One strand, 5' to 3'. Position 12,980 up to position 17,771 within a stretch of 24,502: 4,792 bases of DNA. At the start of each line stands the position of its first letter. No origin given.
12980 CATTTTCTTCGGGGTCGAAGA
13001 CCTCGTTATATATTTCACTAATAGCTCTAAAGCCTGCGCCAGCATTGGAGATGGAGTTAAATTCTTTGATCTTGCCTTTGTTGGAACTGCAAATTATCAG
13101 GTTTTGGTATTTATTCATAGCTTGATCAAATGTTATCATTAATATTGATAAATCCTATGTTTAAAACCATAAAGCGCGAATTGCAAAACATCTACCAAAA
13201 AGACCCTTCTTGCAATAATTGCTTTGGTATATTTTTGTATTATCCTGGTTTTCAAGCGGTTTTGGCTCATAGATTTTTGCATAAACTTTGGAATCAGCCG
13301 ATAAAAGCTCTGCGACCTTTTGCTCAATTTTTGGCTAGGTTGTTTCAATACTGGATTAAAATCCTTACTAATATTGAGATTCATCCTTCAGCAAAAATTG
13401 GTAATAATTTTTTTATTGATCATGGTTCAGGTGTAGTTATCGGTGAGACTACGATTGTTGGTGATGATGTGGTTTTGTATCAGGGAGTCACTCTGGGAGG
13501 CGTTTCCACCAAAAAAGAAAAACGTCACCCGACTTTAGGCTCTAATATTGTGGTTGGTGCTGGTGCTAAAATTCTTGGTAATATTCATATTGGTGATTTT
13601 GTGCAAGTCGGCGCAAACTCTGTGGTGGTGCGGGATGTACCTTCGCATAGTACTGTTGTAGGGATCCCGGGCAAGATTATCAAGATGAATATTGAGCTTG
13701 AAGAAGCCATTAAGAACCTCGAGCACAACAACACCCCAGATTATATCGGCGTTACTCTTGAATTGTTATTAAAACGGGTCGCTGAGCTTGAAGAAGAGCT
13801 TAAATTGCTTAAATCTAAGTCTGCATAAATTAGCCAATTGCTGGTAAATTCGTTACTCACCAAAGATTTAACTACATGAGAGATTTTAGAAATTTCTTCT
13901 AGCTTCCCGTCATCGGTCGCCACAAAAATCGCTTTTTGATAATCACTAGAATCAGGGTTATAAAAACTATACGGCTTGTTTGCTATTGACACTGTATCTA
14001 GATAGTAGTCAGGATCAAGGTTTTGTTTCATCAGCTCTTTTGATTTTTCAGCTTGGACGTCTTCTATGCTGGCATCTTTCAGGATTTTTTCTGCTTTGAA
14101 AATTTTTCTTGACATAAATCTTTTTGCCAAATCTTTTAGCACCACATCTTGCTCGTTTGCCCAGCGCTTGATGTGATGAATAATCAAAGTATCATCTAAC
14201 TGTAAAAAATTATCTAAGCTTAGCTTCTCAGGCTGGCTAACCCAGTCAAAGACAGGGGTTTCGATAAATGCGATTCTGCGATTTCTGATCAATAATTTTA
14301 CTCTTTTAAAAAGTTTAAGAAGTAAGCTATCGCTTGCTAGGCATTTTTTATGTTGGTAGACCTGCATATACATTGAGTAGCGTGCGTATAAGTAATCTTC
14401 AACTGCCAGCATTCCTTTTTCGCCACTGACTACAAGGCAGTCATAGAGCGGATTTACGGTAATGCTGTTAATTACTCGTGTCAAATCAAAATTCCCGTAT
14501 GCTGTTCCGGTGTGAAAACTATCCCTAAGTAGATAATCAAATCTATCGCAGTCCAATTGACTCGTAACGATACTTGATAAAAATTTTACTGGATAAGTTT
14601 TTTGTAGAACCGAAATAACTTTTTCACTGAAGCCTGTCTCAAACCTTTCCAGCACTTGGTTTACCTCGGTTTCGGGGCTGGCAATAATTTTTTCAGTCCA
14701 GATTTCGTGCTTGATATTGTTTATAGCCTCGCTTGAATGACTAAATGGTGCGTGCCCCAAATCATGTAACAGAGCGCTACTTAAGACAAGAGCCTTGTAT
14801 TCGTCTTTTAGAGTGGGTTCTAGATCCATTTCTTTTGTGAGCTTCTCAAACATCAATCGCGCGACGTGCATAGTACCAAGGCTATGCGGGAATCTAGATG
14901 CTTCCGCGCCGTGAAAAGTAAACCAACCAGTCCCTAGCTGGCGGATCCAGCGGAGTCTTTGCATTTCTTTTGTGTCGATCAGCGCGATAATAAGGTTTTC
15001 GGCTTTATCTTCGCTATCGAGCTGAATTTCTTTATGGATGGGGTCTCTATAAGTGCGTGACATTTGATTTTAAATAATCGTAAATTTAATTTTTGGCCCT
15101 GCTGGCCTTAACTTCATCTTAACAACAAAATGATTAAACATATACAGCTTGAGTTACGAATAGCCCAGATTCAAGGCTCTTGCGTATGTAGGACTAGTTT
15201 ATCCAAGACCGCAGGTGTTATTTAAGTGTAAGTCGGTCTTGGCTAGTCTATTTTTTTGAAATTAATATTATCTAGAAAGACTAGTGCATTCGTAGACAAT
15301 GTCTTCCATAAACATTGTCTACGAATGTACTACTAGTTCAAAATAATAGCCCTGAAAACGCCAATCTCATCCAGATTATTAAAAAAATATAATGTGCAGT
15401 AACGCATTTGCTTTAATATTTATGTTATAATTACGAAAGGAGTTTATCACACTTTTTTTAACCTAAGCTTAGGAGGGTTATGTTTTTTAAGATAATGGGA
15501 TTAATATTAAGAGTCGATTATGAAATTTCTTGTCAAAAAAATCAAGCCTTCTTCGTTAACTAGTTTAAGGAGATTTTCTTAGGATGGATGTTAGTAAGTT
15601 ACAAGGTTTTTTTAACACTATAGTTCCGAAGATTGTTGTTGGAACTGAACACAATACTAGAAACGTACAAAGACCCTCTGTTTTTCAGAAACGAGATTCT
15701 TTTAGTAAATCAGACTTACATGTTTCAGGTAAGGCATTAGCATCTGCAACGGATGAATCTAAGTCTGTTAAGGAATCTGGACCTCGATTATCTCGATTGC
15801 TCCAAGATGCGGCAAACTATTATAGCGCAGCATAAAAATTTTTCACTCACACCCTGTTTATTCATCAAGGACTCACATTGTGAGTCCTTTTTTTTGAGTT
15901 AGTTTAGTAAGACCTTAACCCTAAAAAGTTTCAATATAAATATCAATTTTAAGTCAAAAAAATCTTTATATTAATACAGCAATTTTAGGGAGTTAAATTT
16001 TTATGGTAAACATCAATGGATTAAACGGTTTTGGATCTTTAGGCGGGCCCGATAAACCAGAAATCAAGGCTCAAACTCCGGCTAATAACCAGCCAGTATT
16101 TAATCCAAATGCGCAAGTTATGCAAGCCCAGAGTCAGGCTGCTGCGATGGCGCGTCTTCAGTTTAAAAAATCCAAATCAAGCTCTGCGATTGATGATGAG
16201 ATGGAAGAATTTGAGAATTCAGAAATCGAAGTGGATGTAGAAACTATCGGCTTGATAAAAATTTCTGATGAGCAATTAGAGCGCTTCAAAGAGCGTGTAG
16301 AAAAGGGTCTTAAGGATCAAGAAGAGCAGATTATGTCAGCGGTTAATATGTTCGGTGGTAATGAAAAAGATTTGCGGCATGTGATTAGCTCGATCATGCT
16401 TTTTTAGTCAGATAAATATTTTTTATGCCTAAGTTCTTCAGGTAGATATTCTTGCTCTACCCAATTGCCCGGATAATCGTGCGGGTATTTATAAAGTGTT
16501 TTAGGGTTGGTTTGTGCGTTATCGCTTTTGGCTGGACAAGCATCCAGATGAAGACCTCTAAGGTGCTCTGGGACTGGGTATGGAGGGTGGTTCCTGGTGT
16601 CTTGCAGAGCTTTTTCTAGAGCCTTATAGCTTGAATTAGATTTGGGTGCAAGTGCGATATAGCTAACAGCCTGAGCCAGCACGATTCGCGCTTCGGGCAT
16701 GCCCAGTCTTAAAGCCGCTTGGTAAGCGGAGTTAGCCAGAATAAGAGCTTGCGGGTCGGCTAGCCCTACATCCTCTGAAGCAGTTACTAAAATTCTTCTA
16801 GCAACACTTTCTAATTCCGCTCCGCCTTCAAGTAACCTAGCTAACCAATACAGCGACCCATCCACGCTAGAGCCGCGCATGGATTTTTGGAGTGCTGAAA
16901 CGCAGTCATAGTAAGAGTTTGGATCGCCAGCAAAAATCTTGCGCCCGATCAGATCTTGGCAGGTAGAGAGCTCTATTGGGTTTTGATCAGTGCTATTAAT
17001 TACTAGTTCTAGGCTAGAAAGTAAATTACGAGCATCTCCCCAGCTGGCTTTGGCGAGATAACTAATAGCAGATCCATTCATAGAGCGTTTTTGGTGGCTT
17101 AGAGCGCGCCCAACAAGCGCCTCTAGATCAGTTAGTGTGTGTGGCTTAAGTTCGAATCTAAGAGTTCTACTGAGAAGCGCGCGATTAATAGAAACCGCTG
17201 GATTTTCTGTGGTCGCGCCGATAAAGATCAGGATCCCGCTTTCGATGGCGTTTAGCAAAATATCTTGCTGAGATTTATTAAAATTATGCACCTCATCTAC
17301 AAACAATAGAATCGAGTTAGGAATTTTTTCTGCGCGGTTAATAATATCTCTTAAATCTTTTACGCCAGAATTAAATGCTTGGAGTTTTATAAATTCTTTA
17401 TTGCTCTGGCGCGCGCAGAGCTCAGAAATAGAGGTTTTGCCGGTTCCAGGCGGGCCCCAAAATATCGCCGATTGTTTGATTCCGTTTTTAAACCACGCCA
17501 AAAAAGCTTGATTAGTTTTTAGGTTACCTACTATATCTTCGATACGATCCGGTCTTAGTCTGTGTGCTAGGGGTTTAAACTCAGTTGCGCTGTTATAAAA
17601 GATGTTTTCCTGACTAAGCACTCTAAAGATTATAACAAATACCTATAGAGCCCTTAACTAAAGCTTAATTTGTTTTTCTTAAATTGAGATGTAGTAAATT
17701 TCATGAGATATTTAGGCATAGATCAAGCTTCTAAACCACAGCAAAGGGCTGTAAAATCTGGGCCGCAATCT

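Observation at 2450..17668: Recurrent TTAAC-N6-TTAA (CtrA-box-like) motif defining a candidate flagellar regulon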

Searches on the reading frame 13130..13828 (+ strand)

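Call 9: search_protein_families(library=pfam, proteins=[window:13130-13828:+])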
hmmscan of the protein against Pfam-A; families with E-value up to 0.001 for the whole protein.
window:13130-13828:+ (232 aa): 2 families
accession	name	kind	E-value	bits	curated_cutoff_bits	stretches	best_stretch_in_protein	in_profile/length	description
PF00132.30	Hexapep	-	2.4e-10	40.1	27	2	133-166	1-34/36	Bacterial transferase hexapeptide (six repeats)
PF06426.19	SATase_N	-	0.00023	21.9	21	1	11-44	70-103/105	Serine acetyltransferase, N-terminal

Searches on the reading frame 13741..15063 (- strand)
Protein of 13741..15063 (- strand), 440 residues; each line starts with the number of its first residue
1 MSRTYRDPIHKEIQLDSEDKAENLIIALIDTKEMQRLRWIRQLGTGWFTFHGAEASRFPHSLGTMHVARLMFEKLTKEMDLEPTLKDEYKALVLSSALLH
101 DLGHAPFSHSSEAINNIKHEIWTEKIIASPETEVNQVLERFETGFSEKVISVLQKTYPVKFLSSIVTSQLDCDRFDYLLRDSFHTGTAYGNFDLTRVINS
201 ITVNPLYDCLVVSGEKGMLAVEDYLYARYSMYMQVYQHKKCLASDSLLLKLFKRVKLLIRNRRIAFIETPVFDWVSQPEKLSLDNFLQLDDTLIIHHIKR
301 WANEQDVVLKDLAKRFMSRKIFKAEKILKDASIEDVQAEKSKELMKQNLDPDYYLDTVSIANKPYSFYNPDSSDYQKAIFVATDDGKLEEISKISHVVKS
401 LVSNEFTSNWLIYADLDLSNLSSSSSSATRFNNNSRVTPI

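Call 9: search_protein_families(library=pfam, proteins=[window:13741-15063:-])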
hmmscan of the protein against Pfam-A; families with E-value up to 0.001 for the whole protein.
window:13741-15063:- (440 aa): 2 families
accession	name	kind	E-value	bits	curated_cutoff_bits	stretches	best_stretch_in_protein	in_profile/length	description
PF01966.28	HD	-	2.2e-08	34.8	22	1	58-128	2-67/116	HD domain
PF19276.4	HD_assoc_2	-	1.2e-07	31.8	23.1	1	192-248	1-54/222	HD associated region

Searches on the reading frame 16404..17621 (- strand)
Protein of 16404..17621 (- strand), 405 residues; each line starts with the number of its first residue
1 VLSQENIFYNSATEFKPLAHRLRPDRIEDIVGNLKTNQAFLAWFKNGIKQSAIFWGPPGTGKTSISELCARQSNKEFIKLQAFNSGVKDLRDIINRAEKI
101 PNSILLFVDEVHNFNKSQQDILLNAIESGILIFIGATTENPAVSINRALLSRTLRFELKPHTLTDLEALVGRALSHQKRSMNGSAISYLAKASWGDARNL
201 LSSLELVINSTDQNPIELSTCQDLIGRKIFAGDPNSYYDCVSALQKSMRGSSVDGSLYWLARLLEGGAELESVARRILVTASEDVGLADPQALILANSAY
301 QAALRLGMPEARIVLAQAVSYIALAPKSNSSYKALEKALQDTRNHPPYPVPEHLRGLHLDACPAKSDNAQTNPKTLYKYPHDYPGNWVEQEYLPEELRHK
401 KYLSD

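Call 9: search_protein_families(library=pfam, proteins=[window:16404-17621:-])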
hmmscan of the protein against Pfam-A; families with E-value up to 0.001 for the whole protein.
window:16404-17621:- (405 aa): 9 families
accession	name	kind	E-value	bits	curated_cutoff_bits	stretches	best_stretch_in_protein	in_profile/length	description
PF12002.13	MgsA_C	-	8.5e-55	185.6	27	1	250-403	1-148/167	MgsA AAA+ ATPase C terminal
PF00004.35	AAA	-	2.2e-14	54.4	21.2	1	53-156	2-123/131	ATPase family associated with various cellular activities (AAA)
PF16193.11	AAA_assoc_2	-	3.7e-14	53.2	34.3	1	178-249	4-81/81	AAA C-terminal domain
PF05496.18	RuvB_N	-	1e-09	38.8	27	1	22-144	1-127/159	Holliday junction DNA helicase RuvB P-loop domain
PF14532.12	Sigma54_activ_2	-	1.4e-05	25.8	25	1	55-158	27-128/138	Sigma-54 interaction domain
PF05673.19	DUF815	-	0.00017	21.3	23.8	1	46-119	50-123/249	Protein of unknown function (DUF815)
PF07728.20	AAA_5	-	0.00046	20.6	22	0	53-133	3-97/139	AAA domain (dynein-related subfamily)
PF00158.32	Sigma54_activat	-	0.00063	19.9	20.2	0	105-140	96-131/168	Sigma-54 interaction domain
PF13401.12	AAA_22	-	0.00078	20.2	27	0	50-94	6-54/130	AAA domain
